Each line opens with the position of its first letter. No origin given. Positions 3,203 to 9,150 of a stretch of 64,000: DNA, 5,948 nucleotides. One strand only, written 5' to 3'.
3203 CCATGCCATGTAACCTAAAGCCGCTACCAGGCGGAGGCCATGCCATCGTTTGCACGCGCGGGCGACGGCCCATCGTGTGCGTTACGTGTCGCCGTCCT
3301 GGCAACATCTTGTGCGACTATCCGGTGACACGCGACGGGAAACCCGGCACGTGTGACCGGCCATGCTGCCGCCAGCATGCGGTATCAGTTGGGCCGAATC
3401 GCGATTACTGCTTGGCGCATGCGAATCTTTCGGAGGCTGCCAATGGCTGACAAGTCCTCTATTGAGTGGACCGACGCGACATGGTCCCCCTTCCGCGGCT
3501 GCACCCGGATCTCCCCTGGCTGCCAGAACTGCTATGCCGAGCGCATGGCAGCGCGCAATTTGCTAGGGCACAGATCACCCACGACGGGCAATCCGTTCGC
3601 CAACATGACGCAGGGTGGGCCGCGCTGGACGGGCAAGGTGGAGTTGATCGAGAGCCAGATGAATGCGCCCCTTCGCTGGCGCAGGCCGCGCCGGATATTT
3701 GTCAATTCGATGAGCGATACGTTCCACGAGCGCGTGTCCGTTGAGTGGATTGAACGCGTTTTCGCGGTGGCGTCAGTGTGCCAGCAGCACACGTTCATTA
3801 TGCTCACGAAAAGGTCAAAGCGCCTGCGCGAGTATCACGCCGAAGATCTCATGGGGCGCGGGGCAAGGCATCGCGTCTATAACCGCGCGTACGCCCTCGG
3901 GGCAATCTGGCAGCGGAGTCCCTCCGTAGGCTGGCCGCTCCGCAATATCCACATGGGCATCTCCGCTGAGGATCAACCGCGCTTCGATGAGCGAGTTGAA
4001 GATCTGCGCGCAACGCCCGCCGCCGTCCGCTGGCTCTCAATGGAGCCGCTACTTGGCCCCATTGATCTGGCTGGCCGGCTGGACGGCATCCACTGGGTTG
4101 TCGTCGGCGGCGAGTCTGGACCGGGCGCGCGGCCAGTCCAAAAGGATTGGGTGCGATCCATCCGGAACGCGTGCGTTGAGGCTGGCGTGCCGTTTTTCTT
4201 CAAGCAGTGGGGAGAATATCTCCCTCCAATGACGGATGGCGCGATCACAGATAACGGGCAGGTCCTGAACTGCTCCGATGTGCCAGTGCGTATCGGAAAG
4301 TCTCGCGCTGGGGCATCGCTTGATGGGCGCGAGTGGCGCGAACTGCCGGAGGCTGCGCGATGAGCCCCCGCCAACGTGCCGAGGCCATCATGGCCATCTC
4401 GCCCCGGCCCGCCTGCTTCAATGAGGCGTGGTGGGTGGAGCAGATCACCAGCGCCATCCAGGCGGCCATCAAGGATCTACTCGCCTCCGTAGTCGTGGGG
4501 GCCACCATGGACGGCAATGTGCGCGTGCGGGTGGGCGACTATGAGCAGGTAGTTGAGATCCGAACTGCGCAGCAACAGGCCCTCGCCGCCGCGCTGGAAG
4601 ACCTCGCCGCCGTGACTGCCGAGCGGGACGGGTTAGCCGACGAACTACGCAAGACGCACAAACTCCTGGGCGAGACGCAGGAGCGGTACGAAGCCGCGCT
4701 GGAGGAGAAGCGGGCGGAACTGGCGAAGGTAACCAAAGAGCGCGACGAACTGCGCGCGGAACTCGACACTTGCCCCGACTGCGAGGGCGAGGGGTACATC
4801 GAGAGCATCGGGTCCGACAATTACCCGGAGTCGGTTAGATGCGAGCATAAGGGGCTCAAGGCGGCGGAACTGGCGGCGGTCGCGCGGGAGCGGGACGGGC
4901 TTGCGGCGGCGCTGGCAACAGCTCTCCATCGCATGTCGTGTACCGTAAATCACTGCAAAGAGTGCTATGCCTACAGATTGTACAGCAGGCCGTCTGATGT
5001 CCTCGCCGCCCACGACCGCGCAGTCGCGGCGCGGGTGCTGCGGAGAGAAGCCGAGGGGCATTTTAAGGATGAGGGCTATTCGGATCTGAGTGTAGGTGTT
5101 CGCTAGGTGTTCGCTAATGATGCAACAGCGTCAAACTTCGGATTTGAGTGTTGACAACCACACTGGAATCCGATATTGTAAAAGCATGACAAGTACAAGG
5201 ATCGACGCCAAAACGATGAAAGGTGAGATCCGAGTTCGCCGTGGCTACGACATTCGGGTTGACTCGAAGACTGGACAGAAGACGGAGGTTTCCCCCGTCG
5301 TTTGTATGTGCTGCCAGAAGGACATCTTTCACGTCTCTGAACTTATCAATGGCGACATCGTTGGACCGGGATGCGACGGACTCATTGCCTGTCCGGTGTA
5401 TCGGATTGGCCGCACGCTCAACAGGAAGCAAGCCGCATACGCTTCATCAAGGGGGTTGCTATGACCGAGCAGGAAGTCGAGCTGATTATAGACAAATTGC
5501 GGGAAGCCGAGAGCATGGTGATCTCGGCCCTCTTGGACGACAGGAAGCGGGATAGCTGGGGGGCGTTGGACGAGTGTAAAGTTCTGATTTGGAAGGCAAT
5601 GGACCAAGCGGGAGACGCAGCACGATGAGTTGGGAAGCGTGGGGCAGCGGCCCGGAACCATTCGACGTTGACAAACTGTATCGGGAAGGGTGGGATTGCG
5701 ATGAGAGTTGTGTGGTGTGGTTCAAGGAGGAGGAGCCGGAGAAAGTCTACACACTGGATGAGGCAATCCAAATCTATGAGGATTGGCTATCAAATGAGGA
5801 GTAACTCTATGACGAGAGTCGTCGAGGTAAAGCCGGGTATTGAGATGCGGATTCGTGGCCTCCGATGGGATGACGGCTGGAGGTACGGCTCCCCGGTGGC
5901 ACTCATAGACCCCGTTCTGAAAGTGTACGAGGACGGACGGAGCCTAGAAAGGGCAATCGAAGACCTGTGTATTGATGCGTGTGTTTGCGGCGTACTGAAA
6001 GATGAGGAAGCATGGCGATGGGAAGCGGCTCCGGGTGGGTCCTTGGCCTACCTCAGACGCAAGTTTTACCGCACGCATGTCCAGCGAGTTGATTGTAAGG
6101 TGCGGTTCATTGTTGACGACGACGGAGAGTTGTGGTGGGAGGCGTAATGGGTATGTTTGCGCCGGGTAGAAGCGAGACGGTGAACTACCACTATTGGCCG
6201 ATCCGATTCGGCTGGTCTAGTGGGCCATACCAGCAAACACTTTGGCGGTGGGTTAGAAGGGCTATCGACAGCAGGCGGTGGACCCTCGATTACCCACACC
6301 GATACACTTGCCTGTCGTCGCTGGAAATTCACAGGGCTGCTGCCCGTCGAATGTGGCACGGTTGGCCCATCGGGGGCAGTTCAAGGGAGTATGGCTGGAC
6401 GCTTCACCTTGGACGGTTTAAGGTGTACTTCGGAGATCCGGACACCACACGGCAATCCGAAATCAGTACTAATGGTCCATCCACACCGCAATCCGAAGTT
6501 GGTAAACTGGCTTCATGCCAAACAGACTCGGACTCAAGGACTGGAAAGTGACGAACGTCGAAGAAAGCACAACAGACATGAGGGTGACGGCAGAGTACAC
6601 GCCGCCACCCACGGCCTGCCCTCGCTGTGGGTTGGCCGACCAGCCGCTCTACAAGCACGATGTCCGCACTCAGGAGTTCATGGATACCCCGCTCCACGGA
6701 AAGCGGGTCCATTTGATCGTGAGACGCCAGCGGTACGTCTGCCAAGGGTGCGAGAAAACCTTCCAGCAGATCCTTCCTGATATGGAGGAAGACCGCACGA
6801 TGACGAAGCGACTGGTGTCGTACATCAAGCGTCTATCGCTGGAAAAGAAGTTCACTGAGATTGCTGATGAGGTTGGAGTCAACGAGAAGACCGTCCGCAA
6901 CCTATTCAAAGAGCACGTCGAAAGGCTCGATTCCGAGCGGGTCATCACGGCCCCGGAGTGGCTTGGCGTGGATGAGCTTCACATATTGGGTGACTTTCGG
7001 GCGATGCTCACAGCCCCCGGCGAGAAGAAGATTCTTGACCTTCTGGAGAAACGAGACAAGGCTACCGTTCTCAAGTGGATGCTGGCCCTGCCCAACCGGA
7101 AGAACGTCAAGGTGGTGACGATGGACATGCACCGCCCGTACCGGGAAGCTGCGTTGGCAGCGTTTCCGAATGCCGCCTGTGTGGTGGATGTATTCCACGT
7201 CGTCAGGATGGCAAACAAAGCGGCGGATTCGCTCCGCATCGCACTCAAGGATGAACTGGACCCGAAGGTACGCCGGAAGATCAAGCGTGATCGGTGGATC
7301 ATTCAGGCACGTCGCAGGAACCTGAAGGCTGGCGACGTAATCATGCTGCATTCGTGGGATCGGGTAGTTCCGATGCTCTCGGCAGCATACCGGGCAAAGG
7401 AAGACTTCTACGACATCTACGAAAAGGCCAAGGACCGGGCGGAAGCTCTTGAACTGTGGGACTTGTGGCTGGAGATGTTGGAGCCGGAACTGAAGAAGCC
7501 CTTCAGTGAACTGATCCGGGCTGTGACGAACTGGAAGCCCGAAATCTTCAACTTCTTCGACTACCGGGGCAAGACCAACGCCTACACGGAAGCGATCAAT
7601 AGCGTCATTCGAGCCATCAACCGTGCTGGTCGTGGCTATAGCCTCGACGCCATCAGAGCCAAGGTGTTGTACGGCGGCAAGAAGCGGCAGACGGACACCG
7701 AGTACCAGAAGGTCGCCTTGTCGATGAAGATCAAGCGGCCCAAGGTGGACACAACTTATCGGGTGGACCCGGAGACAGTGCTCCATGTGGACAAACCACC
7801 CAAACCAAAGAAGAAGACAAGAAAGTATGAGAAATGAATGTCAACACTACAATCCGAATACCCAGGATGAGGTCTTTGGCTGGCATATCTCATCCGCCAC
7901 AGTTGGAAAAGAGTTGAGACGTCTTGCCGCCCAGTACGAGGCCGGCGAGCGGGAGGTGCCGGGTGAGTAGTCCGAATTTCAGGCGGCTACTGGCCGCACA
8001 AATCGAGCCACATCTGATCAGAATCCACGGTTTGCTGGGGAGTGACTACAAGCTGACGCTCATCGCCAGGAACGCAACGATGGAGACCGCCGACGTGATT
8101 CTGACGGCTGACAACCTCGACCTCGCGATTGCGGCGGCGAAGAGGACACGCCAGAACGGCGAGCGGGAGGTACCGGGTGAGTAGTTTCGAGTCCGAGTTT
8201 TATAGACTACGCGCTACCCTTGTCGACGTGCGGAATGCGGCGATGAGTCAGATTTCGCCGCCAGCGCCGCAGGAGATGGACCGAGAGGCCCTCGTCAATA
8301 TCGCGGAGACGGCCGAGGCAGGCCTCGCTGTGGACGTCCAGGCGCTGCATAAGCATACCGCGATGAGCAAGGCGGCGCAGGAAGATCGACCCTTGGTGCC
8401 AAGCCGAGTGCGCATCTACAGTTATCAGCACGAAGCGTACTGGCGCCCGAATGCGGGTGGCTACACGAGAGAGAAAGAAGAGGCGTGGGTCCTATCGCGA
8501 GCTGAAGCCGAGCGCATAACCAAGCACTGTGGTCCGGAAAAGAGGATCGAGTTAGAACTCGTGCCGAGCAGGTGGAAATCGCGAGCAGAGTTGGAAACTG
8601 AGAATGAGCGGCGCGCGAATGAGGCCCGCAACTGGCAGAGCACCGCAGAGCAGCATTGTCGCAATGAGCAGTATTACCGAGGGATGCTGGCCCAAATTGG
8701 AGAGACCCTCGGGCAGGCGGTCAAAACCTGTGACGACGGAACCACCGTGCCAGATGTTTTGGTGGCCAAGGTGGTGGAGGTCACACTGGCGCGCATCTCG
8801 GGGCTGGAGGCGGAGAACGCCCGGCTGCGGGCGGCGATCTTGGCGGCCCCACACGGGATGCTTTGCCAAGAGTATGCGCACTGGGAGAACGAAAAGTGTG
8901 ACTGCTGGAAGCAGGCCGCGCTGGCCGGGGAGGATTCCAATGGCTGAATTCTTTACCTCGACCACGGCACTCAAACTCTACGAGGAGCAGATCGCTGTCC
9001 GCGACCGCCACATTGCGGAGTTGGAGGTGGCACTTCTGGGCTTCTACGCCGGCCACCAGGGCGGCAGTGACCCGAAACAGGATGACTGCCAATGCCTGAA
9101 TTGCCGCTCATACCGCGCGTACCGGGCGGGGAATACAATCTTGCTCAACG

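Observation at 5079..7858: Lower-GC island with an intact ISL3 transposase and six copies of a 15-bp motif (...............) instead of canonical IS ends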

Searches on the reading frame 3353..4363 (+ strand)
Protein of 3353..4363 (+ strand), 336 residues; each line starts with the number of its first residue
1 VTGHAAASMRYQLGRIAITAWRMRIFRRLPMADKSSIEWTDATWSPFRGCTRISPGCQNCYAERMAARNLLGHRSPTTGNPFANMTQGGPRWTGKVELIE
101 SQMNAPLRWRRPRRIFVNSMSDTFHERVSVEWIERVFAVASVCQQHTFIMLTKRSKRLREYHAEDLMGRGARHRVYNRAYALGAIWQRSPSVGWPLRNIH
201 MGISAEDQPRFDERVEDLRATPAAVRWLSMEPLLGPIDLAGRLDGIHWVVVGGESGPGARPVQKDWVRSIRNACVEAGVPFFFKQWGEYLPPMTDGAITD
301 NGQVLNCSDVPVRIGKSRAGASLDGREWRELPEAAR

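Call 38: search_protein_families(library=phrogs, proteins=[window:3353-4363:+], max_evalue=0.001)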
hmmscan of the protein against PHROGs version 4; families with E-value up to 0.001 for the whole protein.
window:3353-4363:+ (336 aa): 1 family
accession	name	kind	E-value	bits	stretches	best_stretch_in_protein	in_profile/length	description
phrog_2045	-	unknown function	4e-104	349.2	1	31-335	1-287/299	-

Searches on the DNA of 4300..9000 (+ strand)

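Call 6: search_dna_similar(query=window:4300-9000:+, collection=phages, mode=distant)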
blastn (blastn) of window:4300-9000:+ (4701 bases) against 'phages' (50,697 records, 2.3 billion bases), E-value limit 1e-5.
No match.

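Call 76: search_rna_families(source=window, start=4800, end=8200, threshold=evalue, max_evalue=1)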
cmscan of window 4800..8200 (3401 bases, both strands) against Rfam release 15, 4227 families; matches with E-value up to 1: 1.
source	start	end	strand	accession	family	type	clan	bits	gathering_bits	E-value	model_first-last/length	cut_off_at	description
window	7747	7824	+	RF02248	Six3os1_3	Gene; lncRNA;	-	16.7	40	0.36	1-75/75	no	Six3os1 conserved region 3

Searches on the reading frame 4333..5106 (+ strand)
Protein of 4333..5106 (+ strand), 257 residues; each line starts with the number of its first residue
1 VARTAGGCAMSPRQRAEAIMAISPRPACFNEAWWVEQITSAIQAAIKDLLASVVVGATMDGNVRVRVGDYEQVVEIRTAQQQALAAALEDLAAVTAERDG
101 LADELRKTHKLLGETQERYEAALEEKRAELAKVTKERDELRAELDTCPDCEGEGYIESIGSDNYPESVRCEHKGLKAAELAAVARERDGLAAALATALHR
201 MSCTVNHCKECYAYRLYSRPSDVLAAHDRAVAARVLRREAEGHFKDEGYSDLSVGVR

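Call 7: search_protein_families(library=pfam, proteins=[window:4333-5106:+], max_evalue=0.01)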
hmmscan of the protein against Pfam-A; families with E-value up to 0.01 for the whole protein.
window:4333-5106:+ (257 aa): 4 families
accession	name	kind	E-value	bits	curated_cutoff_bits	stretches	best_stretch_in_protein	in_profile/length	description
PF25764.1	KIF21A_4th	-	9.4e-05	22.6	33.1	1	76-146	18-86/183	KIF21A-like domain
PF04822.18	Takusan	-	0.00016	21.9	28.1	0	116-145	12-41/85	Takusan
PF16566.10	CREPT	-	0.00036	21.1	29.3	1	81-150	57-126/147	Cell-cycle alteration and expression-elevated protein in tumour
PF13094.11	CENP-Q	-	0.0071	16.9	28.5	0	66-132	20-86/162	CENP-Q, a CENPA-CAD centromere complex subunit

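Call 38: search_protein_families(library=phrogs, proteins=[window:4333-5106:+], max_evalue=0.001)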
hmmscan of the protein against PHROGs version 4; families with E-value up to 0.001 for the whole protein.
window:4333-5106:+ (257 aa): 0 families

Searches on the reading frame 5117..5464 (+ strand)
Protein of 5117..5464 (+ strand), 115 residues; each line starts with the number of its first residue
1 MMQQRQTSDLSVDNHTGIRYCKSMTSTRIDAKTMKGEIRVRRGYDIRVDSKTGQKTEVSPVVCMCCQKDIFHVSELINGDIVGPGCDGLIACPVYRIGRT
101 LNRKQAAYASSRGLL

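Call 7: search_protein_families(library=pfam, proteins=[window:5186-5464:+], max_evalue=0.01)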
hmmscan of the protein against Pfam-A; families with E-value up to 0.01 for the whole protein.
window:5186-5464:+ (92 aa): 0 families

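Call 38: search_protein_families(library=phrogs, proteins=[window:5117-5464:+], max_evalue=0.001)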
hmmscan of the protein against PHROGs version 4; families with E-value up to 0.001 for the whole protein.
window:5117-5464:+ (115 aa): 0 families

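Call 67: search_protein_families(library=padloc, proteins=[window:5117-5464:+], max_evalue=0.01)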
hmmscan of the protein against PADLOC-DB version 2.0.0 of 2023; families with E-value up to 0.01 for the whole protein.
window:5117-5464:+ (115 aa): 0 families

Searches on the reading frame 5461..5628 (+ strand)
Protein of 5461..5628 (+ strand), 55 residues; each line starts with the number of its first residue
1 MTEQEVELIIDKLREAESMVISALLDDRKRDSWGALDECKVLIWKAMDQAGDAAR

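Call 7: search_protein_families(library=pfam, proteins=[window:5461-5628:+], max_evalue=0.01)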
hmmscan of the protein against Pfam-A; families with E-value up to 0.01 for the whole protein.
window:5461-5628:+ (55 aa): 0 families

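Call 38: search_protein_families(library=phrogs, proteins=[window:5461-5628:+], max_evalue=0.001)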
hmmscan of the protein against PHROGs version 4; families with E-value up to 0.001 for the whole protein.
window:5461-5628:+ (55 aa): 0 families

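Call 67: search_protein_families(library=padloc, proteins=[window:5461-5628:+], max_evalue=0.01)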
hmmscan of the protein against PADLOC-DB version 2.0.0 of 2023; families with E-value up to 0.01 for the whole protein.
window:5461-5628:+ (55 aa): 0 families
